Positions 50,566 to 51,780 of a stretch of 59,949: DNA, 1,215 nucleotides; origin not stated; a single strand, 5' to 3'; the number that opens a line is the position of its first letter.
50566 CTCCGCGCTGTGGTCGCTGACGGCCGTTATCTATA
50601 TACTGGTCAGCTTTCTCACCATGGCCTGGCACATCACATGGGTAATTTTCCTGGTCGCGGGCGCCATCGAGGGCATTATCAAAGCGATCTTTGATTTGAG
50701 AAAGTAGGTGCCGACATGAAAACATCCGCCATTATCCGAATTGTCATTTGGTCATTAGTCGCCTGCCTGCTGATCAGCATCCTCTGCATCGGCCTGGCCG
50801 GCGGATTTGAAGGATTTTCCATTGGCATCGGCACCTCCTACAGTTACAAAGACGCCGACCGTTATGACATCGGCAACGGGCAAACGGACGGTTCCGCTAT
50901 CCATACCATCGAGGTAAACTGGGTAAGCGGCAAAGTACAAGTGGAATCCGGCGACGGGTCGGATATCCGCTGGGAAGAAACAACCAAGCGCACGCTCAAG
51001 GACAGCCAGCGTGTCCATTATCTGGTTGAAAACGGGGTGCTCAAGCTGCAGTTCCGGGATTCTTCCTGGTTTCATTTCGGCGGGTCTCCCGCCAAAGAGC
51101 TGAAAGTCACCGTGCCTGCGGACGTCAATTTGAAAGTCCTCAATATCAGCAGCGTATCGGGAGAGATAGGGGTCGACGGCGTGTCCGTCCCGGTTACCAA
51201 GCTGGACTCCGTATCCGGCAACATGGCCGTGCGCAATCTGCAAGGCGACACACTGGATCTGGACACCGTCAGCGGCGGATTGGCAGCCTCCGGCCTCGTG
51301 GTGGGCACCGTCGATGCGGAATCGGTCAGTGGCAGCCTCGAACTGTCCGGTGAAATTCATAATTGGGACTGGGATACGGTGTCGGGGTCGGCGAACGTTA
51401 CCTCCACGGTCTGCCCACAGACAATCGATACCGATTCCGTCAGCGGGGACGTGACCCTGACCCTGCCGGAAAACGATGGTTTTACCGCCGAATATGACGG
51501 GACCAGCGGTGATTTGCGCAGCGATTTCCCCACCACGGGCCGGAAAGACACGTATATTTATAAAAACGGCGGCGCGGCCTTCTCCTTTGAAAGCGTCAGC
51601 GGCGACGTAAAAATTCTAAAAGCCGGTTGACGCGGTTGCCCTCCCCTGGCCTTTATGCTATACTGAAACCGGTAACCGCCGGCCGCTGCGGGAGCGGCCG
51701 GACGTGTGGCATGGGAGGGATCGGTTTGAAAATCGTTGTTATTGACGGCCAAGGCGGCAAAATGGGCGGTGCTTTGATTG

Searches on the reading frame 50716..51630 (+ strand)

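Call 54: search_protein_families(library=ncbifam, proteins=[window:50716-51630:+], max_evalue=0.00001)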
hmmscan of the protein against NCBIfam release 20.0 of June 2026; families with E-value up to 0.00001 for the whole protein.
window:50716-51630:+ (304 aa): 2 families
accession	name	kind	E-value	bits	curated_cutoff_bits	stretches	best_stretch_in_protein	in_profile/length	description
NF049997.1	LiaG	equivalog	7.9e-23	81.1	285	1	59-277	43-258/286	LiaG family protein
NF038025.1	dapto_LiaX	exception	2.5e-07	29.8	350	1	131-265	329-463/512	daptomycin-sensing surface protein LiaX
